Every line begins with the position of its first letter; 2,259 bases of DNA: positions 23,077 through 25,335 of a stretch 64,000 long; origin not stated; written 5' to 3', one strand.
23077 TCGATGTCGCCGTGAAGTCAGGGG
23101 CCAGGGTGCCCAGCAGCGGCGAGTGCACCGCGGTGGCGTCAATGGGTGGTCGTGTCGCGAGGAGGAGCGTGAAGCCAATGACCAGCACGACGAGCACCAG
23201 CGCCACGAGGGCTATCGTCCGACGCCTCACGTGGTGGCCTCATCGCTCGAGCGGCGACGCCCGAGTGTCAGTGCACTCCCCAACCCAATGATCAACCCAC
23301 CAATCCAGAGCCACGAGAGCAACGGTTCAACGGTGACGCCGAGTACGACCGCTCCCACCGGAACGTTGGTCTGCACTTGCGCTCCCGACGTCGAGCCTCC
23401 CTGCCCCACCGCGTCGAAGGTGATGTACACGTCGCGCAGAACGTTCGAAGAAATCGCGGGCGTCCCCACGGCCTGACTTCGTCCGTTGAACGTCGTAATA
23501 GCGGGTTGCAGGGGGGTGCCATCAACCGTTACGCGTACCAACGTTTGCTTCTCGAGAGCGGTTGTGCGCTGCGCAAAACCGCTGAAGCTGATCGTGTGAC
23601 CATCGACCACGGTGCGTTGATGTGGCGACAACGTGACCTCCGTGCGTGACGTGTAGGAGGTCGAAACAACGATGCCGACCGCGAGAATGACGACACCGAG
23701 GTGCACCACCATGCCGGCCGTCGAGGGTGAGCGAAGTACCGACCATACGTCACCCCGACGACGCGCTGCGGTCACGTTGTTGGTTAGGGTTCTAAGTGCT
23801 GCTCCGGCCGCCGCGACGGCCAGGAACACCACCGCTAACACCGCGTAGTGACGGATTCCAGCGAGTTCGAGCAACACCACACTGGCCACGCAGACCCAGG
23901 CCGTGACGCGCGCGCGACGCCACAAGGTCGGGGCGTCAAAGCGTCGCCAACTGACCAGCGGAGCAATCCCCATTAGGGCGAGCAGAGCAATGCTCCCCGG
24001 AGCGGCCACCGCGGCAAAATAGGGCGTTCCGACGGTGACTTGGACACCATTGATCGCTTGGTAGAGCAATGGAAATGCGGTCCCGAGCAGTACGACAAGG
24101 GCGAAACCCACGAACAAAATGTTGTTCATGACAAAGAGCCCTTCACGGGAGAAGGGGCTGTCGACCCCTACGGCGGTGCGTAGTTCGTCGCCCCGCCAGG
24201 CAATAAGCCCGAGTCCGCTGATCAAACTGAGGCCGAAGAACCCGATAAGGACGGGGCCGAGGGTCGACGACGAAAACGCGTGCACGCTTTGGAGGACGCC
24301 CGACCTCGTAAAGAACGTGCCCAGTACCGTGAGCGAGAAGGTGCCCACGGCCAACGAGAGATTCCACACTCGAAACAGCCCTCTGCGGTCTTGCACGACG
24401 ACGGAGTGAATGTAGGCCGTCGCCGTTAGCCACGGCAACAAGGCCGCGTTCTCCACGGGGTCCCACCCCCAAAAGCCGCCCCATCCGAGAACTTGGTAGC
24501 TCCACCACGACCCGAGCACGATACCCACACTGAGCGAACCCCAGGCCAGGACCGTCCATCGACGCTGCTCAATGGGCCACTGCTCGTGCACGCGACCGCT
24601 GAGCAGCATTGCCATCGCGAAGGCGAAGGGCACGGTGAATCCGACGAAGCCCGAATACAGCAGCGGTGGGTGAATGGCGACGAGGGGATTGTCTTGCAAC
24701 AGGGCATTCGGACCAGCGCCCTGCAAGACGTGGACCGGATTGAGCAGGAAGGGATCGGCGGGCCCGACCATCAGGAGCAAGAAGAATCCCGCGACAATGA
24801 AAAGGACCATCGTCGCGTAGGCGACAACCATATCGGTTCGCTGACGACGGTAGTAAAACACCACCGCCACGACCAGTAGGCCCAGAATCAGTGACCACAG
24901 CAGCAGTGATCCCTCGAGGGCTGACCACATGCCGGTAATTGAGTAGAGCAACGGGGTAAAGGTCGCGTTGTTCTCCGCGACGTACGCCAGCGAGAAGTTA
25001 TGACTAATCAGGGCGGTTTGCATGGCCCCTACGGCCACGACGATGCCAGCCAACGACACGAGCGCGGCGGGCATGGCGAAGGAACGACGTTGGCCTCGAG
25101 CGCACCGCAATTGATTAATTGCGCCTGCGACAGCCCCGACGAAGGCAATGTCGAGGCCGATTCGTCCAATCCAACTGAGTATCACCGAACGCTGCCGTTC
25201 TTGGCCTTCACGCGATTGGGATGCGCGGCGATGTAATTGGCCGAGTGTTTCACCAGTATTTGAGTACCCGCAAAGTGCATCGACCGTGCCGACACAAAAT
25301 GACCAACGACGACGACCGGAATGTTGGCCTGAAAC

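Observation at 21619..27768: Complete colinear System I (ccmABCDEFGHI) cytochrome c maturation operon in an actinobacterial gene context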

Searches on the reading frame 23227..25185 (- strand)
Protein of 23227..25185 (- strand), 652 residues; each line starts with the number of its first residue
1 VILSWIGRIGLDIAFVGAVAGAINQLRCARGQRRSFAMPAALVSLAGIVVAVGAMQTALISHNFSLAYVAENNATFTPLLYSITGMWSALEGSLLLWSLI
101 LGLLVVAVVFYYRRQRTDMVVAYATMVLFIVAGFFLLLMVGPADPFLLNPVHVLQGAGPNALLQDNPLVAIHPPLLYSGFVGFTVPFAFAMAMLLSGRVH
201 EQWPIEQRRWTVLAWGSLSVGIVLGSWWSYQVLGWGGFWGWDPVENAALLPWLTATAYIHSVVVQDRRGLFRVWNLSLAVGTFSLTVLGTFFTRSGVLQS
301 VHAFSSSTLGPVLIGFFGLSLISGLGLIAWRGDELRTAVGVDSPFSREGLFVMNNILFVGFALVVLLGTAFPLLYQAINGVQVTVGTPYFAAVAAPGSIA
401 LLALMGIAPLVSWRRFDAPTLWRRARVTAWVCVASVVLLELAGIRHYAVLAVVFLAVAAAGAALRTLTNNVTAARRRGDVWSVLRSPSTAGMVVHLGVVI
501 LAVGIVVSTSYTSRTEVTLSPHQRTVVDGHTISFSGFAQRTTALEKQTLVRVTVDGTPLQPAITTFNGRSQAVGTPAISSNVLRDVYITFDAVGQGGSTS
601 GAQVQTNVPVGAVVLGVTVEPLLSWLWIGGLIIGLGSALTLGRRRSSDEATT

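Call 3: search_protein_families(library=pfam, proteins=[window:23227-25185:-], max_evalue=0.01)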
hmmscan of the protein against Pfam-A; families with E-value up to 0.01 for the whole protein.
window:23227-25185:- (652 aa): 4 families
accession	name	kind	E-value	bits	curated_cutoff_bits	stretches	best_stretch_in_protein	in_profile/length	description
PF16327.10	CcmF_C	-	9.6e-47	160.2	28.7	1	319-641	6-320/323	Cytochrome c-type biogenesis protein CcmF C-terminal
PF01578.25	Cytochrom_C_asm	-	7.2e-32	111.2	29.9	1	87-295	1-206/212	Cytochrome C assembly protein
PF10177.14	DUF2371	-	0.0013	19.5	22.9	0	475-513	22-64/143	Uncharacterised conserved protein (DUF2371)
PF20444.3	DUF6703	-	0.0016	18.7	23.8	1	382-444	56-119/122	Family of unknown function (DUF6703)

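Call 4: search_protein_families(library=ncbifam, proteins=[window:23227-25185:-], max_evalue=0.01)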
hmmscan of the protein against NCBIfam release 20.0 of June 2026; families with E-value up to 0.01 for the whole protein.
window:23227-25185:- (652 aa): 4 families
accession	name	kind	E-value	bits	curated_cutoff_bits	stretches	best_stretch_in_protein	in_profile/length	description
TIGR00353.1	nrfE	subfamily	1.2e-116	390.9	569.05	1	52-645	2-576/578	heme lyase CcmF/NrfE family subunit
TIGR03145.1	cyt_nit_nrfE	subfamily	1.2e-110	371.1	927.3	1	7-640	6-629/631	heme lyase NrfEFG subunit NrfE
NF007691.0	PRK10369.1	subfamily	4.1e-88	296.6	394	1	35-647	39-571/573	heme lyase NrfEFG subunit NrfE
TIGR03144.1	cytochr_II_ccsB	equivalog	3.5e-06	26.9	187.6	1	209-294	162-245/252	c-type cytochrome biogenesis protein CcsB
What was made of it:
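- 23227..25185 (-): ccmF, the holocytochrome c synthase core (652 aa). PF16327 gives 9.6e-47, PF01578 gives 7.2e-32 and TIGR00353 gives 1.2e-116 (calls 3, 4).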

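Call 5: find_homologous_proteins(query=window:23227-25185:-, max_evalue=1e-10)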
Query window:23227-25185:- (652 aa): 7629 proteins with E <= 1e-10 among 8000 candidates; the best 120 are listed.
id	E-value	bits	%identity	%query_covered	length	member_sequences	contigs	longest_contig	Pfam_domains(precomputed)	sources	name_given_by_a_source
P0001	0.0e+0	1404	100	100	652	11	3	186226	PF16327.11,PF01578.26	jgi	jgi:cytochrome c-type biogenesis protein CcmF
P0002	0.0e+0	1270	90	100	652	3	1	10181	PF16327.11,PF01578.26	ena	-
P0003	0.0e+0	1262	89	100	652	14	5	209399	PF16327.11,PF01578.26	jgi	-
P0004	0.0e+0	1072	81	93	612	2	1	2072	PF16327.11,PF01578.26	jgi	jgi:cytochrome c-type biogenesis protein CcmF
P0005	0.0e+0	1064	76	100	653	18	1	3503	PF16327.11,PF01578.26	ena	-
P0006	0.0e+0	1061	74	100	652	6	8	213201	PF16327.11,PF01578.26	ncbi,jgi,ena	jgi:cytochrome c-type biogenesis protein CcmF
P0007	0.0e+0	1059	75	100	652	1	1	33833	PF16327.11,PF01578.26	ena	-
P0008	0.0e+0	1059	75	100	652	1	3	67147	PF16327.11,PF01578.26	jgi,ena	-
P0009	0.0e+0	1059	75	100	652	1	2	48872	PF16327.11,PF01578.26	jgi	-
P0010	0.0e+0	1058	74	100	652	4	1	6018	PF16327.11,PF01578.26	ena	-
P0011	0.0e+0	1056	74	100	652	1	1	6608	PF16327.11,PF01578.26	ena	-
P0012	0.0e+0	1054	74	100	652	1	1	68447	PF16327.11,PF01578.26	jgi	jgi:cytochrome c-type biogenesis protein CcmF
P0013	0.0e+0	1054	74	100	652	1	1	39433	PF16327.11,PF01578.26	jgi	jgi:cytochrome c-type biogenesis protein CcmF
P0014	0.0e+0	1054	74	100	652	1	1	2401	PF16327.11,PF01578.26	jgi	jgi:cytochrome c-type biogenesis protein CcmF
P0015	0.0e+0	1051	75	100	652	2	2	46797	PF16327.11,PF01578.26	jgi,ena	-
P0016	0.0e+0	1049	73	100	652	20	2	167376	PF16327.11,PF01578.26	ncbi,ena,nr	ncbi:MAG: heme lyase CcmF/NrfE family subunit [Acidobacteriota bacterium]|nr:heme lyase CcmF/NrfE fa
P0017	0.0e+0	1047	74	100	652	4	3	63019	PF16327.11,PF01578.26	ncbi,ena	-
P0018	0.0e+0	1047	72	100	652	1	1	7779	PF16327.11,PF01578.26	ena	-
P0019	0.0e+0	1046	73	100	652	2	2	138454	PF16327.11,PF01578.26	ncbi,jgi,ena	ncbi:MAG TPA: cytochrome c-type biogenesis CcmF C-terminal domain-containing protein [Acidimicrobial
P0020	0.0e+0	1044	73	100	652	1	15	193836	PF16327.11,PF01578.26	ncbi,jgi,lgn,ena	jgi:cytochrome c-type biogenesis protein CcmF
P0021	0.0e+0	1042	74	100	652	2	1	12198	PF16327.11,PF01578.26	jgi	jgi:cytochrome c-type biogenesis protein CcmF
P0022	0.0e+0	1042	72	100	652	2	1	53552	PF16327.11,PF01578.26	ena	-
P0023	0.0e+0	1039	74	100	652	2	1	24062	PF16327.11,PF01578.26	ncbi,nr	ncbi:MAG: heme lyase CcmF/NrfE family subunit [Acidimicrobiaceae bacterium]|nr:heme lyase CcmF/NrfE 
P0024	0.0e+0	1039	73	100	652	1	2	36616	PF16327.11,PF01578.26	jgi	jgi:cytochrome c-type biogenesis protein CcmF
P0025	0.0e+0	1038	73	100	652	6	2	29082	PF16327.11,PF01578.26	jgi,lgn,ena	-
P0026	0.0e+0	1038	72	100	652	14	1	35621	PF16327.11,PF01578.26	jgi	jgi:cytochrome c-type biogenesis protein CcmF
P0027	0.0e+0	1036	75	100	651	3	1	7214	PF16327.11,PF01578.26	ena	-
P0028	0.0e+0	1034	74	100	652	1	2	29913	PF16327.11,PF01578.26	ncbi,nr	ncbi:MAG: cytochrome c-type biogenesis CcmF C-terminal domain-containing protein [Actinomycetota bac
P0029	0.0e+0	1033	73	100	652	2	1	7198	PF16327.11,PF01578.26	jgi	-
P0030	0.0e+0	1033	74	100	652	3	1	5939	PF16327.11,PF01578.26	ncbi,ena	-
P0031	0.0e+0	1033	73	100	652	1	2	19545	PF16327.11,PF01578.26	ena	-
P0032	0.0e+0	1030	73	100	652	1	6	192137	PF16327.11,PF01578.26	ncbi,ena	-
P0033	0.0e+0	1027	73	100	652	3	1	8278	PF16327.11,PF01578.26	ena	-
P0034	0.0e+0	1026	72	100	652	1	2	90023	PF16327.11,PF01578.26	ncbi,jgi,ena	jgi:cytochrome c-type biogenesis protein CcmF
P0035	3.6e-298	1009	71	100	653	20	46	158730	PF16327.11,PF01578.26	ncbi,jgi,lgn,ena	jgi:cytochrome c-type biogenesis protein CcmF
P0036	1.4e-297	1007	71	100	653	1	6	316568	PF16327.11,PF01578.26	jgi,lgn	-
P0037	1.5e-296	1003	71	100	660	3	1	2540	PF16327.11,PF01578.26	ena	-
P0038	2.0e-296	1003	72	100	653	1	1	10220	PF16327.11,PF01578.26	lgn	-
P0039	4.8e-296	1002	72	100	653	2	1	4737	PF16327.11,PF01578.26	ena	-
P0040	9.5e-296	1001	71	100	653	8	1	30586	PF16327.11,PF01578.26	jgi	jgi:cytochrome c-type biogenesis protein CcmF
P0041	3.1e-295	999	72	100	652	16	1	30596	PF16327.11,PF01578.26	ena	-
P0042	6.8e-295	998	72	100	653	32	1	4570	PF16327.11,PF01578.26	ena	-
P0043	8.9e-295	997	71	100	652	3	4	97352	PF16327.11,PF01578.26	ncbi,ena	-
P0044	1.5e-294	997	71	100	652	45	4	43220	PF16327.11,PF01578.26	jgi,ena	jgi:cytochrome c-type biogenesis protein CcmF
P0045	2.0e-294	996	71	100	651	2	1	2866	PF16327.11,PF01578.26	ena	-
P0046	7.6e-294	994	70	100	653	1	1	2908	PF16327.11,PF01578.26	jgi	jgi:cytochrome c-type biogenesis protein CcmF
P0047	8.1e-294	994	72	99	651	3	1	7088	PF16327.11,PF01578.26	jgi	-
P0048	1.0e-293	994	72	100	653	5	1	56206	PF16327.11,PF01578.26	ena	-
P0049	1.1e-293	994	70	100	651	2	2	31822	PF16327.11,PF01578.26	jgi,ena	jgi:cytochrome c-type biogenesis protein CcmF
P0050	1.2e-293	994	71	100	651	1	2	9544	PF16327.11,PF01578.26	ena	-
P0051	2.6e-293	993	70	100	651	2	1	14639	PF16327.11,PF01578.26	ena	-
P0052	4.1e-293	992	71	100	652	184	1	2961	PF16327.11,PF01578.26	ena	-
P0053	1.1e-292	991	70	100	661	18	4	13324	PF16327.11,PF01578.26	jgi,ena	jgi:cytochrome c-type biogenesis protein CcmF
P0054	2.9e-292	989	70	100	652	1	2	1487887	PF16327.11,PF01578.26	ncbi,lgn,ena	ncbi:MAG: cytochrome c-type biogenesis CcmF C-terminal domain-containing protein [Acidimicrobiales b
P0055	3.4e-292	989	70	100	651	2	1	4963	PF16327.11,PF01578.26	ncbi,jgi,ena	jgi:cytochrome c-type biogenesis protein CcmF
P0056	3.5e-292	989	70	100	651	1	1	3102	PF16327.11,PF01578.26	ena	-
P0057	1.1e-291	987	70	100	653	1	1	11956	PF16327.11,PF01578.26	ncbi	-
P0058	1.7e-291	987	70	100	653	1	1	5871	PF16327.11,PF01578.26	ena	-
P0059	1.9e-291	986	72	100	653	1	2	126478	PF16327.11,PF01578.26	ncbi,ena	-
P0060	2.9e-291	986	69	100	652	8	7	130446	PF16327.11,PF01578.26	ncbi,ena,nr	ncbi:MAG: cytochrome c biogenesis protein CcsA [Acidobacteria bacterium]|nr:cytochrome c biogenesis 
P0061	3.4e-291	986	71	100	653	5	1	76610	PF16327.11,PF01578.26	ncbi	ncbi:MAG: heme lyase CcmF/NrfE family subunit [Acidimicrobiales bacterium]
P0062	3.7e-291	985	69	100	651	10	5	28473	PF16327.11,PF01578.26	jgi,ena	jgi:cytochrome c-type biogenesis protein CcmF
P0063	5.6e-291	985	72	100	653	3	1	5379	PF16327.11,PF01578.26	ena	-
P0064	6.0e-291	985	70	100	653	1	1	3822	PF16327.11,PF01578.26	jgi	jgi:cytochrome c-type biogenesis protein CcmF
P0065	8.5e-291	984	70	100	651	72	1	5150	PF16327.11,PF01578.26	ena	-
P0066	9.6e-291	984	72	100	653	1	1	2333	PF16327.11,PF01578.26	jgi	jgi:cytochrome c-type biogenesis protein CcmF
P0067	1.2e-290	984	70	100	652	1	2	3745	PF16327.11,PF01578.26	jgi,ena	jgi:cytochrome c-type biogenesis protein CcmF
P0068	1.4e-290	983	70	100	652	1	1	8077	PF16327.11,PF01578.26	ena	-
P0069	1.5e-290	983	70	100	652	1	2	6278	PF16327.11,PF01578.26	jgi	jgi:cytochrome c-type biogenesis protein CcmF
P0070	3.3e-290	982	71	100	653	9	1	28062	PF16327.11,PF01578.26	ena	-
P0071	3.4e-290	982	70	100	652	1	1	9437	PF16327.11,PF01578.26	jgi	-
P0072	5.0e-290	982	70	100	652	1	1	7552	PF16327.11,PF01578.26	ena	-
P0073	5.3e-290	982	70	99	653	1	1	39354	PF16327.11,PF01578.26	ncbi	ncbi:MAG: heme lyase CcmF/NrfE family subunit [Acidimicrobiales bacterium]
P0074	6.5e-290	981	70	100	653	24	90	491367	PF16327.11,PF01578.26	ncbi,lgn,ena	-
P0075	7.3e-290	981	70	100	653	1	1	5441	PF16327.11,PF01578.26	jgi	jgi:cytochrome c-type biogenesis protein CcmF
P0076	1.4e-289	980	71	100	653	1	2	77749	PF16327.11,PF01578.26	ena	-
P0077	1.7e-289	980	70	100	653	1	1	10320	PF16327.11,PF01578.26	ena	-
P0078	1.8e-289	980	70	100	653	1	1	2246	PF16327.11,PF01578.26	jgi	-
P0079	1.8e-289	980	70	100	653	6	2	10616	PF16327.11,PF01578.26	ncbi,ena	-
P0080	2.3e-289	980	70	100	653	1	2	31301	PF16327.11,PF01578.26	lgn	-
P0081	2.8e-289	979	70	100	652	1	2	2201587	PF16327.11,PF01578.26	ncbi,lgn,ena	-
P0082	4.1e-289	979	70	100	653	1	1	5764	PF16327.11,PF01578.26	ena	-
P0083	4.2e-289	979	71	100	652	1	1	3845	PF16327.11,PF01578.26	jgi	jgi:cytochrome c-type biogenesis protein CcmF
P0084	4.6e-289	979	69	100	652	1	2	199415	PF16327.11,PF01578.26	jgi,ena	jgi:cytochrome c-type biogenesis protein CcmF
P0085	4.6e-289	978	73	94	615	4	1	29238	PF16327.11,PF01578.26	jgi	jgi:cytochrome c-type biogenesis protein CcmF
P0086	5.7e-289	978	69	100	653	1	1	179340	PF16327.11,PF01578.26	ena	-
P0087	7.2e-289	978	69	100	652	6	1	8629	PF16327.11,PF01578.26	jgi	jgi:cytochrome c-type biogenesis protein CcmF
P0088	7.9e-289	978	70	100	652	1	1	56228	PF16327.11,PF01578.26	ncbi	-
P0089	9.2e-289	978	70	100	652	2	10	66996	PF16327.11,PF01578.26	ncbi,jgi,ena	jgi:cytochrome c-type biogenesis protein CcmF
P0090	1.1e-288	977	70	100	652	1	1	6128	PF16327.11,PF01578.26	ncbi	ncbi:MAG: cytochrome c-type biogenesis CcmF C-terminal domain-containing protein [Acidimicrobiales b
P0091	1.4e-288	977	70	100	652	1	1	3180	PF16327.11,PF01578.26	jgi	jgi:cytochrome c-type biogenesis protein CcmF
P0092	1.5e-288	977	71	100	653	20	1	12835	PF16327.11,PF01578.26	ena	-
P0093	1.5e-288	977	70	100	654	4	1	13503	PF16327.11,PF01578.26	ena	-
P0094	1.6e-288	977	70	100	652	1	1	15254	PF16327.11,PF01578.26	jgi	jgi:cytochrome c-type biogenesis protein CcmF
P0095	2.3e-288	976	70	100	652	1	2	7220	PF16327.11,PF01578.26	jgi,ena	jgi:cytochrome c-type biogenesis protein CcmF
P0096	2.6e-288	976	70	100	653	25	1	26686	PF16327.11,PF01578.26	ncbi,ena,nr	ncbi:MAG TPA: cytochrome c-type biogenesis CcmF C-terminal domain-containing protein [Acidimicrobial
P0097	2.7e-288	976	70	100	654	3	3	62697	PF16327.11,PF01578.26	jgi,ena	-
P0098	3.1e-288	976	70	100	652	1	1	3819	PF16327.11,PF01578.26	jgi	jgi:cytochrome c-type biogenesis protein CcmF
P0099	3.3e-288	976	69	100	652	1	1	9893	PF16327.11,PF01578.26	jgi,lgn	jgi:cytochrome c-type biogenesis protein CcmF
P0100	3.4e-288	976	69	100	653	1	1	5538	PF16327.11,PF01578.26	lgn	-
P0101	3.4e-288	976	70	100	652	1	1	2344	PF16327.11,PF01578.26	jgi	-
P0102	4.1e-288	975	70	100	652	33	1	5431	PF16327.11,PF01578.26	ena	-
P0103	4.3e-288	975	70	100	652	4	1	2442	PF16327.11,PF01578.26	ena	-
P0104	6.4e-288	975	70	100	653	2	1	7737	PF16327.11,PF01578.26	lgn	-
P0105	8.3e-288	974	70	100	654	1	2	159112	PF16327.11,PF01578.26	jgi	jgi:cytochrome c-type biogenesis protein CcmF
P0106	1.0e-287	974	70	100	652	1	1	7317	PF16327.11,PF01578.26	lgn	-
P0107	1.4e-287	974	70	100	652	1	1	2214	PF16327.11,PF01578.26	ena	-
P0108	1.6e-287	973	69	99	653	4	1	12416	PF16327.11,PF01578.26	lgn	-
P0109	1.7e-287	973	69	100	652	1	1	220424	PF16327.11,PF01578.26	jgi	jgi:cytochrome c-type biogenesis protein CcmF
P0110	1.9e-287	973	70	100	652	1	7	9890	PF16327.11,PF01578.26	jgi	jgi:cytochrome c-type biogenesis protein CcmF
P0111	2.5e-287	973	69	100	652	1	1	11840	PF16327.11,PF01578.26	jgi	jgi:cytochrome c-type biogenesis protein CcmF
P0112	2.5e-287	973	69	100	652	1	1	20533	PF16327.11,PF01578.26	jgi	jgi:cytochrome c-type biogenesis protein CcmF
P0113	2.8e-287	973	71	99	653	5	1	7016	PF16327.11,PF01578.26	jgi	-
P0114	3.5e-287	972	69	100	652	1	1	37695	PF16327.11,PF01578.26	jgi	jgi:cytochrome c-type biogenesis protein CcmF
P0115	3.5e-287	972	69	100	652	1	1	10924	PF16327.11,PF01578.26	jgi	jgi:cytochrome c-type biogenesis protein CcmF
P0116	4.0e-287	972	69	100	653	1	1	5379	PF16327.11,PF01578.26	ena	-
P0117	4.7e-287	972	70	100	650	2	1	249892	PF16327.11,PF01578.26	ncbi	-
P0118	4.8e-287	972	69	100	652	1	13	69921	PF16327.11,PF01578.26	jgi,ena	jgi:cytochrome c-type biogenesis protein CcmF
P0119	5.4e-287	972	70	100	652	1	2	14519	PF16327.11,PF01578.26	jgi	jgi:cytochrome c-type biogenesis protein CcmF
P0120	6.7e-287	971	69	100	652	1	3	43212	PF16327.11,PF01578.26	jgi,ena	jgi:cytochrome c-type biogenesis protein CcmF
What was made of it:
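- An identical CcmF is already in public data under that name, and about 120 listed homologues are at least 69% identical (call 5).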

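Call 7: find_related_loci(query=window:23227-25185:-, collection=genome_contigs, flank=10000)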
Query window:23227-25185:- (652 aa) in genome_contigs; peptide patterns used: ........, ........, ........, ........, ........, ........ (x = any residue, [..] = any of these).
600 stretches matched a pattern (row limit reached: there are more); 577 encode a relative of the query (tblastn E <= 1e-3); the best 80 are kept; 80 distinct loci.
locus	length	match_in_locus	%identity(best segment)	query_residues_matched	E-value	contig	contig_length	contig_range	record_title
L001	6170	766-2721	75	1-652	0e+0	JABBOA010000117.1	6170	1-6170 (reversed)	MAG: Acidobacteria bacterium isolate G2_27 NODE_6349_length_6170_cov_16.9771, whole genome shotgun sequence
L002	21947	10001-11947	73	1-649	0e+0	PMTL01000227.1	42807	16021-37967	MAG: Acidimicrobiaceae bacterium isolate palsa_511 73.20110700_P2D.47_contig_19383, whole genome shotgun sequence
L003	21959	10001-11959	72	1-652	0e+0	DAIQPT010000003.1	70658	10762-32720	MAG TPA_asm: Acidimicrobiales bacterium isolate CTOTU22712 NODE_35_length_70658_cov_14.556166, whole genome shotgun sequ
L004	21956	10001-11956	71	2-652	0e+0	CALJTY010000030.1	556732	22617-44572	MAG TPA_asm: uncultured Acidimicrobiaceae bacterium isolate SRR6231140_bin.37_CONCOCT_v1.1_MAG genome assembly, contig:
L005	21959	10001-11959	70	1-652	0e+0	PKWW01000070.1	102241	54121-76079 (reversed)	MAG: Acidimicrobiaceae bacterium isolate palsa_658 73.20120500_P28.10_contig_902, whole genome shotgun sequence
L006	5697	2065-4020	71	2-652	0e+0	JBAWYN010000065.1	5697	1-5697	MAG: Acidimicrobiaceae bacterium isolate ELA090 MAG090_65, whole genome shotgun sequence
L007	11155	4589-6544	70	2-652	0e+0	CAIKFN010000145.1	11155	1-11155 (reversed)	MAG: uncultured actinobacterium isolate Ki2-D3_bin-1334 genome assembly, contig: bin-1334:145/191, whole genome shotgun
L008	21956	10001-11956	70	1-651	0e+0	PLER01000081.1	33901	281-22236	MAG: Acidimicrobiaceae bacterium isolate bog_594 73.20110800_S3S.8_contig_3840, whole genome shotgun sequence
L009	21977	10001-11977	68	1-649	0e+0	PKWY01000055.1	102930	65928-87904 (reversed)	MAG: Acidimicrobiaceae bacterium isolate palsa_657 73.20120500_P27.30_contig_359, whole genome shotgun sequence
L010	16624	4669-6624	70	1-651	0e+0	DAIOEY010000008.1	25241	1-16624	MAG TPA_asm: Acidimicrobiales bacterium isolate CTOTU10814 NODE_262_length_25241_cov_14.837211, whole genome shotgun seq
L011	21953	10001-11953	70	1-650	0e+0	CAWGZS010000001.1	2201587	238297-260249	MAG: uncultured Acidimicrobiaceae bacterium isolate MFD01716.bin.1.10 genome assembly, contig: contig_26946, whole genom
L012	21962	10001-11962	68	1-652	0e+0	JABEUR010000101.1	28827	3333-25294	MAG: Acidimicrobiaceae bacterium isolate MAG 9 k99_201964, whole genome shotgun sequence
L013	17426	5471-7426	70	1-651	0e+0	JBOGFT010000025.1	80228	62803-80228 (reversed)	MAG: Acidimicrobiales bacterium isolate TC-S_metawrap_bin.73 k127_338635, whole genome shotgun sequence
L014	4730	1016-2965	71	1-649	0e+0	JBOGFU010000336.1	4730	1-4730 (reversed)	MAG: Acidimicrobiales bacterium isolate TC-S_metawrap_bin.240 k127_3503083, whole genome shotgun sequence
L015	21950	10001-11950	69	1-649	0e+0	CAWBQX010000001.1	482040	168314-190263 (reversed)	MAG: uncultured Acidimicrobiaceae bacterium isolate MFD01633.bin.1.170 genome assembly, contig: contig_13412, whole geno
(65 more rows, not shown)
